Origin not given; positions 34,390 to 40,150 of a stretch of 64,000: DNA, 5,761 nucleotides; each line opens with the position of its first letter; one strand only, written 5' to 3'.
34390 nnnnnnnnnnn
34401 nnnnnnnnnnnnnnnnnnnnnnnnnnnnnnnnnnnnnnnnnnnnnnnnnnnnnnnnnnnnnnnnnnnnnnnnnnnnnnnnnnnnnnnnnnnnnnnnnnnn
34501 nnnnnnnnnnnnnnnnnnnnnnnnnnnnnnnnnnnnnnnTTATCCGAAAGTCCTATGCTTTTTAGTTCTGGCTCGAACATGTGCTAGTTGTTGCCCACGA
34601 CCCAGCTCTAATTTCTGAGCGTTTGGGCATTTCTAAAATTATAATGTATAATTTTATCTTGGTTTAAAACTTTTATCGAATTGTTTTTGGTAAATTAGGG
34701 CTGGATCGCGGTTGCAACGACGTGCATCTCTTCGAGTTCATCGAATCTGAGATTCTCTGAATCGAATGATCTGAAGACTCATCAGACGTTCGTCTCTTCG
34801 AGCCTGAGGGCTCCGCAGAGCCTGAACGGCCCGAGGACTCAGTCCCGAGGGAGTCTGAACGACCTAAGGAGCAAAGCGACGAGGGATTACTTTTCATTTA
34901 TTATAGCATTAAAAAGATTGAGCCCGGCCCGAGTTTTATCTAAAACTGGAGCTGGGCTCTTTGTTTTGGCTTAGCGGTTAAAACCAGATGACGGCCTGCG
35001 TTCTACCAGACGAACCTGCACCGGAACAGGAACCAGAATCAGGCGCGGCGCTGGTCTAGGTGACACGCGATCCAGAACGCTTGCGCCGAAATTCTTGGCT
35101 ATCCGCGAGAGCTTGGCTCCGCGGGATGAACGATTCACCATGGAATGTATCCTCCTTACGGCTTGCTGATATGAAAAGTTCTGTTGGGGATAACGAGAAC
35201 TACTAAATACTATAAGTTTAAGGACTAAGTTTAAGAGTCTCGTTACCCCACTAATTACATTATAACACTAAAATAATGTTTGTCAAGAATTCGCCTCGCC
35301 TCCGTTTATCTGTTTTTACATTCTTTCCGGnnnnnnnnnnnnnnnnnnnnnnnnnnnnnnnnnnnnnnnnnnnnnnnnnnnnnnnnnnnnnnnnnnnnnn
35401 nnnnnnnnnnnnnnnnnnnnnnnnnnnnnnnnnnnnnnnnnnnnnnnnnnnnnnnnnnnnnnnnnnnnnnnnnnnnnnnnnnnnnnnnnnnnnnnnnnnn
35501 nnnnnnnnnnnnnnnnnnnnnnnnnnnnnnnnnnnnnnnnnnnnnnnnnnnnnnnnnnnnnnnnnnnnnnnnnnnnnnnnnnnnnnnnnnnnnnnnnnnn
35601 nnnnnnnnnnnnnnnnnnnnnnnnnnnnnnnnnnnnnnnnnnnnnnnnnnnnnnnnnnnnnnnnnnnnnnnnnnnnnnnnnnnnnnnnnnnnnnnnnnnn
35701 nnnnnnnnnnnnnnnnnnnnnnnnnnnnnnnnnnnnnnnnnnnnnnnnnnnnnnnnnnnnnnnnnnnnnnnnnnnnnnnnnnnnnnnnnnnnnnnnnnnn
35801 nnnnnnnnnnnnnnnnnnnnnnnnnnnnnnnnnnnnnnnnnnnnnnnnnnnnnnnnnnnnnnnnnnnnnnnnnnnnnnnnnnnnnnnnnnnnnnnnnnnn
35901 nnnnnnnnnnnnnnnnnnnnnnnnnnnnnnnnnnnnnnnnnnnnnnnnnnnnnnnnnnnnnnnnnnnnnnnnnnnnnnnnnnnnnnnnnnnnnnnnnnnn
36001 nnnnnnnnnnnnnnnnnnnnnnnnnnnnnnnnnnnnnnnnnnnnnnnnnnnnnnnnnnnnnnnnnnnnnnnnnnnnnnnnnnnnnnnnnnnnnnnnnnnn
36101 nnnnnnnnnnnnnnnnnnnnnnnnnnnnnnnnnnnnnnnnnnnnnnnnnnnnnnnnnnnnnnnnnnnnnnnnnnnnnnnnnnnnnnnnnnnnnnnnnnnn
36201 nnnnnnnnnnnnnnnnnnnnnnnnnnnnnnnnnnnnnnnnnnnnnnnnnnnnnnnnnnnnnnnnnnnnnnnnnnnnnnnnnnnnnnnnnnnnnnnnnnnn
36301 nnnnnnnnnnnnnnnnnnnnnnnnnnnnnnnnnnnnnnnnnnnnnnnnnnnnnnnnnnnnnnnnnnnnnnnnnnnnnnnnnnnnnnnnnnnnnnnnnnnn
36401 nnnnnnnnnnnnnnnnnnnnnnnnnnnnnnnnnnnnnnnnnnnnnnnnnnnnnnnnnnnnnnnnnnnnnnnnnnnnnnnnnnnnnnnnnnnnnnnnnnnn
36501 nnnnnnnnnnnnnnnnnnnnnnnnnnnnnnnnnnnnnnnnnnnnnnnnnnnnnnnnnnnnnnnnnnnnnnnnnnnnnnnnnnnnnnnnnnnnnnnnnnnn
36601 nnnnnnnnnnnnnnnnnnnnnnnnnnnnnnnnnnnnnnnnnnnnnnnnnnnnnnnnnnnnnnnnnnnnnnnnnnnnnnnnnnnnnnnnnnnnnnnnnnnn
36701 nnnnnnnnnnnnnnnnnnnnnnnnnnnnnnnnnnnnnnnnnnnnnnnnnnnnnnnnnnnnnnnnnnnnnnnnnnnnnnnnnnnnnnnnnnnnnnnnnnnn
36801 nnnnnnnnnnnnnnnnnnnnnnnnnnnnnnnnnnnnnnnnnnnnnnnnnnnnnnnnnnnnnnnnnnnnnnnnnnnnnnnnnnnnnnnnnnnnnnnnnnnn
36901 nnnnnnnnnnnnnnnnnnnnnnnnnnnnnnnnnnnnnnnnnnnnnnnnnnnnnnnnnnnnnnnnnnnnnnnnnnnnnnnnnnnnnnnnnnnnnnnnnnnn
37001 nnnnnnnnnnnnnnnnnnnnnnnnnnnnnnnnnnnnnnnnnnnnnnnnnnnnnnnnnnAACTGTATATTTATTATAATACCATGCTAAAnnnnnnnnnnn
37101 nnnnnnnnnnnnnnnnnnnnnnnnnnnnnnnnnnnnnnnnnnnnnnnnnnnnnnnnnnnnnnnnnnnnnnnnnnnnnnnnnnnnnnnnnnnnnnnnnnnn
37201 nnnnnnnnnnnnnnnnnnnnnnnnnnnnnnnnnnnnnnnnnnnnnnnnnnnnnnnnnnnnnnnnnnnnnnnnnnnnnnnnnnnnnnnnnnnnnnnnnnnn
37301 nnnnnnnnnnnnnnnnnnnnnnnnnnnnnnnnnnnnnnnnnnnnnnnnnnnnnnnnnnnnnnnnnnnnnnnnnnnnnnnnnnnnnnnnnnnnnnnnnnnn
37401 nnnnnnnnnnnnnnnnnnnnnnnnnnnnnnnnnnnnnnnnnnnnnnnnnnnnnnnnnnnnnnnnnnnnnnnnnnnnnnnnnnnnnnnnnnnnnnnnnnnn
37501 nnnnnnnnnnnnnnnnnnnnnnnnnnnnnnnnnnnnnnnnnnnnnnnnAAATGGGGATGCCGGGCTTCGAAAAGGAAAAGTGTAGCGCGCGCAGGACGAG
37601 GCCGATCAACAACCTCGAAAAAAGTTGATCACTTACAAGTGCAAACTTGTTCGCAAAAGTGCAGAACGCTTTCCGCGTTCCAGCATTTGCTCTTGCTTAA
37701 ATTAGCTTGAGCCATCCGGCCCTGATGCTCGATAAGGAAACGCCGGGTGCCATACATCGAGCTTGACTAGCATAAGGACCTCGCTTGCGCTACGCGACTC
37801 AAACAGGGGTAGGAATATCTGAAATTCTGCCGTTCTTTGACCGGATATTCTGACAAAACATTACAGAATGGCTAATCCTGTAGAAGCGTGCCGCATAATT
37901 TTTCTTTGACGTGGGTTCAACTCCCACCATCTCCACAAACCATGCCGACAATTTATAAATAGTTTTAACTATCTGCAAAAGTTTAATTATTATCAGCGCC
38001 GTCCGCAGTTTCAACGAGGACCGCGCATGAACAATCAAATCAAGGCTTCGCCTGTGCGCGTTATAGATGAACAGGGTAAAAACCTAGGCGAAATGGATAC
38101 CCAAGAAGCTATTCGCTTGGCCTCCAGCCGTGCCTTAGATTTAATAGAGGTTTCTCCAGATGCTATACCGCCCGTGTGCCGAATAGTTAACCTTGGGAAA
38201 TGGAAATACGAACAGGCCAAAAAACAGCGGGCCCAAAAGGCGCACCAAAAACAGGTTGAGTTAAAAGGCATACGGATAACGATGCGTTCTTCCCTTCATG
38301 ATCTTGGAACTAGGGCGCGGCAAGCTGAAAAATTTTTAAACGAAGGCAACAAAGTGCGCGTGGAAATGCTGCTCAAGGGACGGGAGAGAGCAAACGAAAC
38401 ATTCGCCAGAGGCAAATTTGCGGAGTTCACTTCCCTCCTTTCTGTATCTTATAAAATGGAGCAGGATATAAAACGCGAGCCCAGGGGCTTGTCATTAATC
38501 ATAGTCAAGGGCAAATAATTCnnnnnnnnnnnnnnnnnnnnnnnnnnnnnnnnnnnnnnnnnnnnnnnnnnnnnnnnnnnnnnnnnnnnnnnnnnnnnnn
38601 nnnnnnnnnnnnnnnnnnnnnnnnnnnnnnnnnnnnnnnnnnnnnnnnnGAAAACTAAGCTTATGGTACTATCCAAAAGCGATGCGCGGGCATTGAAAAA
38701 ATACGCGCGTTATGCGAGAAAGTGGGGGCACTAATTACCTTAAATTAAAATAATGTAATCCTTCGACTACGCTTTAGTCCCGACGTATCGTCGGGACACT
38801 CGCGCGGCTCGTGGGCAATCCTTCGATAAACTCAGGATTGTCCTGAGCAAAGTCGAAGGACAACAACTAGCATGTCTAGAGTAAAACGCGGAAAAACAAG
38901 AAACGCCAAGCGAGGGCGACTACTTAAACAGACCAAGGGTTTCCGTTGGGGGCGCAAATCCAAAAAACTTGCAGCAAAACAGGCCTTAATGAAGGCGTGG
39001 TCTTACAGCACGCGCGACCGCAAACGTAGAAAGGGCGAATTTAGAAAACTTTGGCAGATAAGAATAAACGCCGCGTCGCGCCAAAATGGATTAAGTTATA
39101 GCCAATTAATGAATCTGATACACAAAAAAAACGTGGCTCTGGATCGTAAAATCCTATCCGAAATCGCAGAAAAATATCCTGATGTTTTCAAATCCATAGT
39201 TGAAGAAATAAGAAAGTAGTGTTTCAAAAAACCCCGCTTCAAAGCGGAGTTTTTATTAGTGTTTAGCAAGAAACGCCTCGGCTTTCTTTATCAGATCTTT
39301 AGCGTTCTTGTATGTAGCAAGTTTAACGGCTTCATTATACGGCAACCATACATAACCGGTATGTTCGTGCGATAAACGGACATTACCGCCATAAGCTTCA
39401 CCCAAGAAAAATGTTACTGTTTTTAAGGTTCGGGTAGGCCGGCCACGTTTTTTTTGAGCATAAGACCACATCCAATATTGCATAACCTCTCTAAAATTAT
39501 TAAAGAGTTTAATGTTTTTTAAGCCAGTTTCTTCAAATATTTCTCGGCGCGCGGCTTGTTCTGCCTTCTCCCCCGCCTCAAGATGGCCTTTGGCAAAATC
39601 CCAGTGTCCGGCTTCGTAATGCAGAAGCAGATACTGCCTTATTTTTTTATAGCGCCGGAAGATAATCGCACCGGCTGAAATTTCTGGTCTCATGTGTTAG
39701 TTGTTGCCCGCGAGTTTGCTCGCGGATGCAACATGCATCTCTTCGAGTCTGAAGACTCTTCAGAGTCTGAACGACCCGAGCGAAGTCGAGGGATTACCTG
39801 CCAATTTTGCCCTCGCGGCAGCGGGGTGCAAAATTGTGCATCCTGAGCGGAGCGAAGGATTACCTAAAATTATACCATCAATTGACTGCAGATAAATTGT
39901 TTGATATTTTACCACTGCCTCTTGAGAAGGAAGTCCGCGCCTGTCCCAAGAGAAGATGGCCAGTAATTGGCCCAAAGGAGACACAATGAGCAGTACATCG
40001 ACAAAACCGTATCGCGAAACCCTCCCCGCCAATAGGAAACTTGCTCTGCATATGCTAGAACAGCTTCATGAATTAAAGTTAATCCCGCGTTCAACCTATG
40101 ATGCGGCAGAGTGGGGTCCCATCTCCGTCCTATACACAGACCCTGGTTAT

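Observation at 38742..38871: Repeat family A: dispersed elements ending in a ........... box flush against start codons, including an insertion splitting rpmI and rplT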

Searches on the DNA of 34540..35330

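Call 76: search_rna_families(source=window, start=34540, end=35330, threshold=evalue, max_evalue=1)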
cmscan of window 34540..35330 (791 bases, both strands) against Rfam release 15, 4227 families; matches with E-value up to 1: 0.
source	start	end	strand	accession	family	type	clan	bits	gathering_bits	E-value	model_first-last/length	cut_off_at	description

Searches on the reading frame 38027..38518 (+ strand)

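Call 14: search_protein_families(library=pfam, proteins=[window:38027-38518:+])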
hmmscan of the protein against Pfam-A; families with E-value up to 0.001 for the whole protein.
window:38027-38518:+ (163 aa): 2 families
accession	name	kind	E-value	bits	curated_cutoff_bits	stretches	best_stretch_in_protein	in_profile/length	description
PF05198.21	IF3_N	-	2.9e-28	98.3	26.9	1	1-69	1-69/70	Translation initiation factor IF-3, N-terminal domain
PF00707.27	IF3_C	-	9.3e-16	58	34.8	1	77-159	1-83/86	Translation initiation factor IF-3, C-terminal domain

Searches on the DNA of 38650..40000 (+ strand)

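Call 25: search_rna_families(source=window, start=38650, end=40000, threshold=evalue, max_evalue=10, show_alignments=3)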
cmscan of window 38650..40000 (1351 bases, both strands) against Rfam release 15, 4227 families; matches with E-value up to 10: 12.
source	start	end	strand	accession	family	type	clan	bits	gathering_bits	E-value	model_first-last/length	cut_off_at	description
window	39228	39301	-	RF01393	isrJ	Gene; sRNA;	-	25.4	37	0.038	1-75/75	no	isrJ Hfq binding RNA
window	39226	39288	-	RF00512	Leu_leader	Cis-reg; leader;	-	20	50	0.29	1-148/148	no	Leucine operon leader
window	39195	39289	+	RF01770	rimP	Cis-reg; leader;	-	19.7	47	2.6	1-102/102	no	Gammaprotebacteria rimP leader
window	39195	39257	+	RF00513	Trp_leader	Cis-reg; leader;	-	18.9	41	0.78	1-100/100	no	Tryptophan operon leader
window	39227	39265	-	RF01772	rnk_pseudo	Cis-reg; leader;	-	18.8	55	2.7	62-100/108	no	Pseudomonas rnk leader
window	39170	39278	-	RF01770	rimP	Cis-reg; leader;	-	17.6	47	7.5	1-102/102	no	Gammaprotebacteria rimP leader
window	39124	39248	-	RF02869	ncS025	Gene; sRNA;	-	17.1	46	3.8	1-85/85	no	Burkholderia sRNA 25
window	39226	39305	-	RF02607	AbsR25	Gene; sRNA;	-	16.5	47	6.8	1-164/164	no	Acinetobacter sRNA 25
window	39212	39306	-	RF02620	BSnc119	Gene; sRNA;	-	15.8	115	9.8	1-90/90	no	Brucella sRNA 119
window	39226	39257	-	RF02621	BSnc120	Gene; sRNA;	-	15.6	114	4.8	39-70/88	no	Brucella sRNA 120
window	39839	39907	-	RF01844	SmY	Gene; snRNA; splicing;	-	13.5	39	5.7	1-80/80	no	SmY spliceosomal RNA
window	39127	39253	+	RF00195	RsmY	Gene; sRNA;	CL00106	11.3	57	6.6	1-121/121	no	RsmY RNA family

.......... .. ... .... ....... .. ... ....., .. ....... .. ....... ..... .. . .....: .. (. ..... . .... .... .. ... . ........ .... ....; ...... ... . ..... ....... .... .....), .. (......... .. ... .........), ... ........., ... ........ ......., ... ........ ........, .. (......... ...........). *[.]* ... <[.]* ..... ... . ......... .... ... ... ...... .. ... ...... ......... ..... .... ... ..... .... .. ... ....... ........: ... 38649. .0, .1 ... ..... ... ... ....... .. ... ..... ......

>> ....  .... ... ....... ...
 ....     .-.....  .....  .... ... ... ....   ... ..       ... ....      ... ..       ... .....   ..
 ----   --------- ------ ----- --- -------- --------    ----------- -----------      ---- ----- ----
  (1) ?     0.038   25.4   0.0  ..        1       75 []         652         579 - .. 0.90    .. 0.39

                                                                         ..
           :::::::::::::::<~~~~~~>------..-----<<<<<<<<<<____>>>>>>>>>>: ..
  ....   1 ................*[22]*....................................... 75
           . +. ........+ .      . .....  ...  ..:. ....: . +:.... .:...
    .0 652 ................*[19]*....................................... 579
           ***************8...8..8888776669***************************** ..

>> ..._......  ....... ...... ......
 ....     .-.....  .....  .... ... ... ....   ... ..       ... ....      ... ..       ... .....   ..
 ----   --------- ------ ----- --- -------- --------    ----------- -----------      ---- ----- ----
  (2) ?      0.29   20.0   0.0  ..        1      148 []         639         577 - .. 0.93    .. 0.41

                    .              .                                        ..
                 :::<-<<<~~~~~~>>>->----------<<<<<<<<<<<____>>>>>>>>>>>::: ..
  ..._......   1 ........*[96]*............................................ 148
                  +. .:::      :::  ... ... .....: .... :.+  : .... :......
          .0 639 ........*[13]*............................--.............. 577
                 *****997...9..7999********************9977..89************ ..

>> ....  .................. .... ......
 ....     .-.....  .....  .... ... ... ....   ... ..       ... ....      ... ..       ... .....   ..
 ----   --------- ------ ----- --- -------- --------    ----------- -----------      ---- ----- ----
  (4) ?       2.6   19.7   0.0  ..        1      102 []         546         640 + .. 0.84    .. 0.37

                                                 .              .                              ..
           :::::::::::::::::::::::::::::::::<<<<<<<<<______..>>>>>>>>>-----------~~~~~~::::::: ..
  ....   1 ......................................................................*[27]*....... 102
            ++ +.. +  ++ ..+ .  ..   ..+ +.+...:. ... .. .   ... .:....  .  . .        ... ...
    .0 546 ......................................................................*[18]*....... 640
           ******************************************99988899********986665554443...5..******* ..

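Call 45: search_with_rna_model(model_id=R1, sources=[L021, L022, L024, L025, L026, L028, L030, L031, L034, L037, L040, L044, L047, L053, L054, L055, L056, L060, L063, L067, L071, L078, L080, L087, L088, L094, L095, L100, L104, L106, L109, L110, L111, L114, L117, L120, L121, L124, L125, L126, L127, L128, L129, L130, L131, L133, L135, L136, L142, L143, L144, L145, L147, L150, L157, L163, L164, L165, L166, L170, L171, L172, L173, L174], max_evalue=0.1, make_alignment=true)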
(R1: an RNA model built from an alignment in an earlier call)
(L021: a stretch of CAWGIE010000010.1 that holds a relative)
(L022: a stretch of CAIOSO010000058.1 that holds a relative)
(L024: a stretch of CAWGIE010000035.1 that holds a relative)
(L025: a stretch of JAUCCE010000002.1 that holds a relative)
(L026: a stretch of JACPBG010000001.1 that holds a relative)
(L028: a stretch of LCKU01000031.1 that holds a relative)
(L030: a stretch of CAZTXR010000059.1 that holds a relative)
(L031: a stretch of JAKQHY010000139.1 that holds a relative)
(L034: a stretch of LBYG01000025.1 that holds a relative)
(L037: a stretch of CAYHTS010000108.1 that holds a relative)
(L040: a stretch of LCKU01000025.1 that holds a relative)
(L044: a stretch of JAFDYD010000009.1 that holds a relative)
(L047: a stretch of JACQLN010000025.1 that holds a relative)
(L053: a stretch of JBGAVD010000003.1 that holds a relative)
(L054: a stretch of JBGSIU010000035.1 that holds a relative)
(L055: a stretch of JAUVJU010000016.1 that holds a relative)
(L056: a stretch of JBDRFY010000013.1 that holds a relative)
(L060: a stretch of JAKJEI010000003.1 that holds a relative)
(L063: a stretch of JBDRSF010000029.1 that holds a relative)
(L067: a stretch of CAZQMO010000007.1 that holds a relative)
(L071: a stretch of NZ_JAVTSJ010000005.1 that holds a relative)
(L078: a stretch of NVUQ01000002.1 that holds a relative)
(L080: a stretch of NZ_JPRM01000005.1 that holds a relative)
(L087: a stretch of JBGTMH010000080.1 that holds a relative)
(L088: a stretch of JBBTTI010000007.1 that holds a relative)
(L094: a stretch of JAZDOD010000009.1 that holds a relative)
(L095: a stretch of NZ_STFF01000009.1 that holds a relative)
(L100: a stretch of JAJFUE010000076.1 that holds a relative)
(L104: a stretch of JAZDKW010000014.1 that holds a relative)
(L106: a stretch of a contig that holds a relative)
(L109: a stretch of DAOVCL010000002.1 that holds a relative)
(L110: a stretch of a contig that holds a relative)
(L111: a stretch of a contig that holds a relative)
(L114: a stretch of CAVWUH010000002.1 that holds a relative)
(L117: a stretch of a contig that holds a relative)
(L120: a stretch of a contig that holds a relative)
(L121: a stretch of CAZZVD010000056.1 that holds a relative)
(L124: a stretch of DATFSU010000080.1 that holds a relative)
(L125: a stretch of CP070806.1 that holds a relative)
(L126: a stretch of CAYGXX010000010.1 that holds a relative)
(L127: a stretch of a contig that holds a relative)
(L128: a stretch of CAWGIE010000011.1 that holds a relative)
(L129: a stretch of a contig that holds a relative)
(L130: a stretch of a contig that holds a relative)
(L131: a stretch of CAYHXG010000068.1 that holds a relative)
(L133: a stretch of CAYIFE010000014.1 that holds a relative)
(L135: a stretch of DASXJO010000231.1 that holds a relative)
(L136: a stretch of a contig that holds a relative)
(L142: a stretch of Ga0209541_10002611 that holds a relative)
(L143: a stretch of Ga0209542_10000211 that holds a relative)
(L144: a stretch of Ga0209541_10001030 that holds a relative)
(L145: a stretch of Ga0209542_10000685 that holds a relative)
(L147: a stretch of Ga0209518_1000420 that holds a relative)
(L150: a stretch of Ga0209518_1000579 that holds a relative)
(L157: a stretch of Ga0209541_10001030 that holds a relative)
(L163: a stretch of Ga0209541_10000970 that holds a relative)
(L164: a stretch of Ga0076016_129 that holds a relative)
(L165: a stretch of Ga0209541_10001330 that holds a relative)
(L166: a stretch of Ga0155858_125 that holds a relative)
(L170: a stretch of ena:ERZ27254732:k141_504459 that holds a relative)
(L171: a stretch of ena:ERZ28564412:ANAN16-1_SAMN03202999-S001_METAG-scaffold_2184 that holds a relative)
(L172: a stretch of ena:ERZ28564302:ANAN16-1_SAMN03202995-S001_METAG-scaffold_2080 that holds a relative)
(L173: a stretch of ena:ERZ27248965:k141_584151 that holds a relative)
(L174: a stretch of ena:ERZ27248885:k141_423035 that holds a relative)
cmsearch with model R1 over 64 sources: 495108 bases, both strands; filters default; matches with E-value up to 0.1: 44.
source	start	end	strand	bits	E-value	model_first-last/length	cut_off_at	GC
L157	1638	1708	+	94.4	2.1e-18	1-71/71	no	0.59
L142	2008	2079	-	93.1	4.1e-18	1-71/71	no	0.51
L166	5292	5363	-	93.1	4.1e-18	1-71/71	no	0.51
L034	3689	3759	-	85.5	2e-16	1-71/71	no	0.52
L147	6912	6982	-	85.5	2e-16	1-71/71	no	0.52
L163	9965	10035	-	85.1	2.4e-16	1-71/71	no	0.62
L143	739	812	+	83.3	6.1e-16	1-71/71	no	0.58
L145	7418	7488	-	83.1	6.9e-16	1-71/71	no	0.52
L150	897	969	-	82.7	8.5e-16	1-71/71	no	0.55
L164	10745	10817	-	82.7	8.5e-16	1-71/71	no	0.55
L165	7006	7078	+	82.7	8.5e-16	1-71/71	no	0.55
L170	5965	6037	+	77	1.6e-14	1-71/71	no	0.53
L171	5965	6037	+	77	1.6e-14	1-71/71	no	0.53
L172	5965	6037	+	77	1.6e-14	1-71/71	no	0.53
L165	500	572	+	70.9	3.6e-13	1-71/71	no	0.51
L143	667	738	+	70.9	3.7e-13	1-71/71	no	0.56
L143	591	666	+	61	6e-11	1-71/71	no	0.54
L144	6180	6270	+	52.9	3.6e-09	1-71/71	no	0.52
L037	432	506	+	34.3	5.1e-05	1-71/71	no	0.45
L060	4513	4567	+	30.8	0.00032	1-71/71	no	0.45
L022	202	270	+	29.3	0.00067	1-71/71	no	0.35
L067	3950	4002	+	27.8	0.0015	1-71/71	no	0.42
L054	7225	7279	-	27.6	0.0016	1-71/71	no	0.25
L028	5734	5801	+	27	0.0021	1-71/71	no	0.51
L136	3254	3323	-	26.8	0.0024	1-71/71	no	0.34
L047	2533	2622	+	26.8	0.0025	1-71/71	no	0.5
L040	677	760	+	26.7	0.0025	1-71/71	no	0.44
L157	3133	3251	+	25.3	0.0052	1-71/71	no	0.48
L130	2022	2086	+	24.8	0.0068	1-71/71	no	0.57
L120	3945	3992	-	23.6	0.013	1-71/71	no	0.31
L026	4694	4755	+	23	0.017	1-71/71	no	0.48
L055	6026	6050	-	22.4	0.023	5-28/71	no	0.48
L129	7513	7537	+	22.4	0.023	5-28/71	no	0.48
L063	1180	1241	+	21.8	0.032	1-71/71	no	0.56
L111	3796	3872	-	21.5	0.037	1-71/71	no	0.4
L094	3478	3521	-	21.2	0.042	1-71/71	no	0.32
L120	3317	3382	-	20.7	0.055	1-71/71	no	0.29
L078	2115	2158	-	20.7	0.057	1-71/71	no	0.41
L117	395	471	+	20.2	0.071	1-71/71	no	0.43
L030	3254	3278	-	20.2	0.071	5-28/71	no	0.48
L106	6019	6067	+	20.1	0.075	1-71/71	no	0.61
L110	93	146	+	20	0.081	1-71/71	no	0.48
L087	2995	3019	-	19.6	0.098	5-28/71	no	0.44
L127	6691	6742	+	19.6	0.098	1-71/71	no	0.44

Alignment A3: 44 matches aligned to the model, 181 columns, each read 5' to 3' on its own strand. Consensus structure (alignment columns), stored with it:
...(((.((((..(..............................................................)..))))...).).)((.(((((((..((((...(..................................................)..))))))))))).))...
